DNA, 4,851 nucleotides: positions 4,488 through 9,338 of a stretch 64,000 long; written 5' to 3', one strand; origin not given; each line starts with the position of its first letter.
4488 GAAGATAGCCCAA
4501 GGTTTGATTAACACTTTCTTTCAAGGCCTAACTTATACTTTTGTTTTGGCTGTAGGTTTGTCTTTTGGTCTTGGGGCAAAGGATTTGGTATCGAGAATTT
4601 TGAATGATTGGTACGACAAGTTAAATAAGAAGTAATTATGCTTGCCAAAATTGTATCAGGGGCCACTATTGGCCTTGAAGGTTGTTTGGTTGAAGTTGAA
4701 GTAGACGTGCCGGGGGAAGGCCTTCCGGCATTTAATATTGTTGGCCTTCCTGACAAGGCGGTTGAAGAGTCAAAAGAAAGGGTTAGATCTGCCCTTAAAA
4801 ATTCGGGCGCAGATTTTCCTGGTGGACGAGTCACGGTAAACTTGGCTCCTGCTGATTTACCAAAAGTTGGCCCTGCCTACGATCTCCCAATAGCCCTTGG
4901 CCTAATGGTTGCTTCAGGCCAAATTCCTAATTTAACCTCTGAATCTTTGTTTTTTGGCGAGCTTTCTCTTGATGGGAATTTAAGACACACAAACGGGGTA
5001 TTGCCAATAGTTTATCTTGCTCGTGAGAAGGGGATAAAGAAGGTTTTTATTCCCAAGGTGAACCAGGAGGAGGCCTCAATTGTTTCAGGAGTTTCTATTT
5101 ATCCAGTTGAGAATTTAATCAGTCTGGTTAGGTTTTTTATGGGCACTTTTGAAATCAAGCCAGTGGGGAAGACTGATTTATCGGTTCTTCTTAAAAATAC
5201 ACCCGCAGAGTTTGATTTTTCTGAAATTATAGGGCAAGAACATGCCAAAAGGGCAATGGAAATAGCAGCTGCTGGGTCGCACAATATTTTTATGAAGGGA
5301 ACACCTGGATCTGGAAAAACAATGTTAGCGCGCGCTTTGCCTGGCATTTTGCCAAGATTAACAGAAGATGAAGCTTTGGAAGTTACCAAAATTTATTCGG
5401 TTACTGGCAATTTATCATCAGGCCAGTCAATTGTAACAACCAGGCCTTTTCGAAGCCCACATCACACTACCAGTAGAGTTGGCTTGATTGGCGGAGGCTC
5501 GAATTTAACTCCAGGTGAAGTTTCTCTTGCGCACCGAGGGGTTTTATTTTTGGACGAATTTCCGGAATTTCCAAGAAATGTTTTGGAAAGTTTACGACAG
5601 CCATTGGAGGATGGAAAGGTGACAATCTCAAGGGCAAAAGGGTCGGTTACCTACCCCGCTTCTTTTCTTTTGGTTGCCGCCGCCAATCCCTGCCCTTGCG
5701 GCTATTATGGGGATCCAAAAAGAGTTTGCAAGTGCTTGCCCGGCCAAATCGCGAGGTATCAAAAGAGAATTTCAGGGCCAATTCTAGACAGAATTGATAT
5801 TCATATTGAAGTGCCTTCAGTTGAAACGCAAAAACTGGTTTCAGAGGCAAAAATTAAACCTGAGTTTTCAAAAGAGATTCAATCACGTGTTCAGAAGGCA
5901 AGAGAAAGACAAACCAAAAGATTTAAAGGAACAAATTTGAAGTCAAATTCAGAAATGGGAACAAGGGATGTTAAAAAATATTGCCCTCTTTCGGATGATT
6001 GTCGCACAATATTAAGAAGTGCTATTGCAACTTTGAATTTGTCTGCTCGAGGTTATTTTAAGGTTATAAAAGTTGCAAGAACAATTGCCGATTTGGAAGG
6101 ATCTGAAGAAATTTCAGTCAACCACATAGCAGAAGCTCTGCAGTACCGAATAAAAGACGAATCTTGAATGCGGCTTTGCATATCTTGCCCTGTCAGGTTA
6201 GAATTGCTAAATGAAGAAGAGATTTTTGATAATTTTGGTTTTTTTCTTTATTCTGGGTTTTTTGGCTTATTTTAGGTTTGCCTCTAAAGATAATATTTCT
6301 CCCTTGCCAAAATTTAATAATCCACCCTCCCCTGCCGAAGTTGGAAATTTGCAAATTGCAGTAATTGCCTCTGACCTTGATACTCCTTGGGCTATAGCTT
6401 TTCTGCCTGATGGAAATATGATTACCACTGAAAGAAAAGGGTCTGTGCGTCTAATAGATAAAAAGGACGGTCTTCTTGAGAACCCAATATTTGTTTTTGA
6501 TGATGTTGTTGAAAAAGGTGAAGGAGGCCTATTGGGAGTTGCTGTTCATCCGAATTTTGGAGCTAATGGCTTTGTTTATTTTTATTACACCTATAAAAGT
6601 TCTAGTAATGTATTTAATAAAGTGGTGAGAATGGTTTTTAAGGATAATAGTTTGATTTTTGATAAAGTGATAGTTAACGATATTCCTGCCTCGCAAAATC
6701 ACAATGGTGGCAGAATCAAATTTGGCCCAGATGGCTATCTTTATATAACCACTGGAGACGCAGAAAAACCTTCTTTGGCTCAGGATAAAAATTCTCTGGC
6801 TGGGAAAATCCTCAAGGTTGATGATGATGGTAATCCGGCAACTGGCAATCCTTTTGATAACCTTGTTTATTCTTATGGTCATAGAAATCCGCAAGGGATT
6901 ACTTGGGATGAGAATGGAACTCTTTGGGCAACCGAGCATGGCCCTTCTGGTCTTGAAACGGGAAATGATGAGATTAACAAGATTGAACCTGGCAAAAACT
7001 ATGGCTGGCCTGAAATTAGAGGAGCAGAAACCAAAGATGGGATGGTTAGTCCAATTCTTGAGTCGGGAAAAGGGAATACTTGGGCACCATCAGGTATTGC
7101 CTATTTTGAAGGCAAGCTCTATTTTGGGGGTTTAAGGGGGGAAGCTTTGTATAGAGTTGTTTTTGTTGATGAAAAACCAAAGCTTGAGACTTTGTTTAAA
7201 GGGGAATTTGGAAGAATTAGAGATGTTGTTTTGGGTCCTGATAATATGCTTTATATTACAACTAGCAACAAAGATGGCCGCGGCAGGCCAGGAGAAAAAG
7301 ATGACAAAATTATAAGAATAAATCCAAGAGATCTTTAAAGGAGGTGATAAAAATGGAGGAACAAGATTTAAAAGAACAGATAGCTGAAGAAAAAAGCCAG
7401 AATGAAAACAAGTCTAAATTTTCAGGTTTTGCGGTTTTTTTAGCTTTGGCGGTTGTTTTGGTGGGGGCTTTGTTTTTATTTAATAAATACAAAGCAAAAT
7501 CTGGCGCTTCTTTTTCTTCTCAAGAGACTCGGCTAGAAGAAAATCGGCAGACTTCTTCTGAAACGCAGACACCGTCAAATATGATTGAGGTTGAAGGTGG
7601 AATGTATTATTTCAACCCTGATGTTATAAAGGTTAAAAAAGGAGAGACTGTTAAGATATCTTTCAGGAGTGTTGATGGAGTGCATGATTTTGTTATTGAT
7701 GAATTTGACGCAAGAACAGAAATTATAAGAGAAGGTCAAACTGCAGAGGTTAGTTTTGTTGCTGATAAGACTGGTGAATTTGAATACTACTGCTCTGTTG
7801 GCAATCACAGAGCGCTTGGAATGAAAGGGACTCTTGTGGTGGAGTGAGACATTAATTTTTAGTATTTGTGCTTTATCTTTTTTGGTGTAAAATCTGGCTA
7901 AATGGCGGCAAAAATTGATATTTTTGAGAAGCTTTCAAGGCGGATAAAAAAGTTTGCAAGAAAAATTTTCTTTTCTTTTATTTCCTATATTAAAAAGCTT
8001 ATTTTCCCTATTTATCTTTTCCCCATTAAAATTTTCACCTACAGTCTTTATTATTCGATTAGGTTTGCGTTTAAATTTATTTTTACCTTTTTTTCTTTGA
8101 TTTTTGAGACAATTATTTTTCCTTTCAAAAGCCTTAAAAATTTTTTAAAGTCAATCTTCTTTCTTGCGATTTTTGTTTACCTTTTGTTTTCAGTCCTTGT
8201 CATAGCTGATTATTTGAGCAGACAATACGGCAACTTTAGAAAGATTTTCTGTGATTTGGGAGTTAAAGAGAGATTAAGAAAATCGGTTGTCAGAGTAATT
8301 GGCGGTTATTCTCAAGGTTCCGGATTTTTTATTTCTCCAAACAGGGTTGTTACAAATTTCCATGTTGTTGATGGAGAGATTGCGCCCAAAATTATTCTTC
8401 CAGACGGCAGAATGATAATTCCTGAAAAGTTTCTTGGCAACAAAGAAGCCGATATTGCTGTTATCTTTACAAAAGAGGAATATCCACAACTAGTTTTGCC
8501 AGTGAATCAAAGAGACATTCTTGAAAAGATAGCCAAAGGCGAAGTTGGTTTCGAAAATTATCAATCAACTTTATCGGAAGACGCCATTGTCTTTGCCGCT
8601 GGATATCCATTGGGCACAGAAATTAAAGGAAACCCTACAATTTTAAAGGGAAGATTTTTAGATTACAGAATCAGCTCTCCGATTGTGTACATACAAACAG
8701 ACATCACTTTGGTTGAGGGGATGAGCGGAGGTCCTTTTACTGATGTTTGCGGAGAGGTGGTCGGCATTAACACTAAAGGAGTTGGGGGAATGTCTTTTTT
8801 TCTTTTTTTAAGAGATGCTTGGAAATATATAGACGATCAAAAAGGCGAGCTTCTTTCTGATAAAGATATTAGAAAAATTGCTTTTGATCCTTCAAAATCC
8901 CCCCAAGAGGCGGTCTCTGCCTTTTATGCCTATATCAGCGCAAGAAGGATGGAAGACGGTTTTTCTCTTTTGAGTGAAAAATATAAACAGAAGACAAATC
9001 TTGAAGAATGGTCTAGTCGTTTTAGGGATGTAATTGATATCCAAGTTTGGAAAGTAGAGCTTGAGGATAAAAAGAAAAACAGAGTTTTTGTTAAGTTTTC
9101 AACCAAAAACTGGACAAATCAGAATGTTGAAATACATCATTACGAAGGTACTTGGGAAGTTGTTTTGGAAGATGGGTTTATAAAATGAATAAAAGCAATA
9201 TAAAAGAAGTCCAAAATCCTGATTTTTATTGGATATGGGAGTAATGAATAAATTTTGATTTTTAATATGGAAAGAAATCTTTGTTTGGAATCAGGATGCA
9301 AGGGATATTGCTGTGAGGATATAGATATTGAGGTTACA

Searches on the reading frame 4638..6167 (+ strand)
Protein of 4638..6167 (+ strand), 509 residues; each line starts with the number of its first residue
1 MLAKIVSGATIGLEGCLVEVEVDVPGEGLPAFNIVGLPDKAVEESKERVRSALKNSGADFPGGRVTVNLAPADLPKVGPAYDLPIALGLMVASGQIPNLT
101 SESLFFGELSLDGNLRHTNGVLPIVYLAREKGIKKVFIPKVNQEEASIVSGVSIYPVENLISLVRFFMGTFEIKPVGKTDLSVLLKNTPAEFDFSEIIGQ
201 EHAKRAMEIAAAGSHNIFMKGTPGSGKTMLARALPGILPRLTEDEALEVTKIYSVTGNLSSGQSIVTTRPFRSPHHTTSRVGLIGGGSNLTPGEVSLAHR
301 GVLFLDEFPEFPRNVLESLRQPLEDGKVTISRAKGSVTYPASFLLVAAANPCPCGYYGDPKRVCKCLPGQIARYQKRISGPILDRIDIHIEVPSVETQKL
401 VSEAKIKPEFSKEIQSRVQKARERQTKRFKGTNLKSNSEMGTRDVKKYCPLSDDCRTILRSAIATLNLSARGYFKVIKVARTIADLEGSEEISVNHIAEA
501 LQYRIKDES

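Call 80: search_protein_families(library=pfam, proteins=[window:4638-6167:+], max_evalue=0.0001)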
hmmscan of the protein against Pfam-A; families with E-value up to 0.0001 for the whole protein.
window:4638-6167:+ (509 aa): 6 families
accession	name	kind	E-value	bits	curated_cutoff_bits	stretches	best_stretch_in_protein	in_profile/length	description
PF01078.27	Mg_chelatase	-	8.9e-97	322.9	20.3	1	193-399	1-206/207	Magnesium chelatase, subunit ChlI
PF13541.12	ChlI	-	1.5e-45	154.5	27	1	20-142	1-121/121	Subunit ChlI of Mg-chelatase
PF13335.12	Mg_chelatase_C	-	1.3e-32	112.6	26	1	409-504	2-94/94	Magnesium chelatase, subunit ChlI C-terminal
PF07728.20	AAA_5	-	5.4e-08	33.4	22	1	216-353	1-125/139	AAA domain (dynein-related subfamily)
PF00493.29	MCM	-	2.2e-07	30.7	23.3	1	209-363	52-184/224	MCM P-loop domain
PF00158.32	Sigma54_activat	-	4.4e-06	26.9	20.2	0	286-350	80-142/168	Sigma-54 interaction domain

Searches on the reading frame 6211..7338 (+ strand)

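Call 80: search_protein_families(library=pfam, proteins=[window:6211-7338:+], max_evalue=0.0001)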
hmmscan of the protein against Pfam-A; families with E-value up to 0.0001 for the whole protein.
window:6211-7338:+ (375 aa): 1 family
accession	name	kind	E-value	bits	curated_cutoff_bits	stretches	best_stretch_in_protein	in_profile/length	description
PF07995.17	GSDH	-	2.5e-86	290.4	25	1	56-357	1-329/332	Glucose / Sorbosone dehydrogenase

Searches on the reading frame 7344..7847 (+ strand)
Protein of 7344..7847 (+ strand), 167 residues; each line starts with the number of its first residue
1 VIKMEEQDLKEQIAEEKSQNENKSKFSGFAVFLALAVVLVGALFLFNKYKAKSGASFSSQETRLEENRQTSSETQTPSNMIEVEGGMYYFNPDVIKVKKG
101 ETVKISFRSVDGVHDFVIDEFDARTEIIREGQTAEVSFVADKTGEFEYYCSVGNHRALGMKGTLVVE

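Call 80: search_protein_families(library=pfam, proteins=[window:7344-7847:+], max_evalue=0.0001)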
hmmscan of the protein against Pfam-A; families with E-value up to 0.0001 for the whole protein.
window:7344-7847:+ (167 aa): 2 families
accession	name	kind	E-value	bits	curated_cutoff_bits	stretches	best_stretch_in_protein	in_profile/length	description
PF13473.12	Cupredoxin_1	-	5.2e-11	42.9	27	1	73-166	17-104/104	Cupredoxin-like domain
PF00127.26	Copper-bind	-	1.3e-09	38.7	21.2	1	81-167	5-99/99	Copper binding proteins, plastocyanin/azurin family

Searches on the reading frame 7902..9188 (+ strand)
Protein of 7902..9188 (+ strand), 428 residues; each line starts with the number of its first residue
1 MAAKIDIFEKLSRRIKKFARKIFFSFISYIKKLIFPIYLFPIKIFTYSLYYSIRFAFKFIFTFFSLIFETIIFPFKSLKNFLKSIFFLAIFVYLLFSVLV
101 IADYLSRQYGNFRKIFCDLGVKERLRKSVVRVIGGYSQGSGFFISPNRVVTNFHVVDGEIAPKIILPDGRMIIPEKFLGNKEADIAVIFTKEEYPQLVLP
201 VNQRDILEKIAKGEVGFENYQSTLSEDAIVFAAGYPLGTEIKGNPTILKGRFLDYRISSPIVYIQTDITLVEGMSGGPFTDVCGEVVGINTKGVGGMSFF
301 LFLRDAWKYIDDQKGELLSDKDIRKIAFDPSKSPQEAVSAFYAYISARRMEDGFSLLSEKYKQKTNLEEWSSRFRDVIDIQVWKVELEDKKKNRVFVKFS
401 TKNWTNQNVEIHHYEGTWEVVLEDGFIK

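Call 80: search_protein_families(library=pfam, proteins=[window:7902-9188:+], max_evalue=0.0001)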
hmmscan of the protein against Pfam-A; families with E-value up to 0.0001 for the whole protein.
window:7902-9188:+ (428 aa): 1 family
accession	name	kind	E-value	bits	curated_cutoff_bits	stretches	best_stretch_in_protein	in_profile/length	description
PF13365.12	Trypsin_2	-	1.1e-15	59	27.6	1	139-289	1-144/144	Trypsin-like peptidase domain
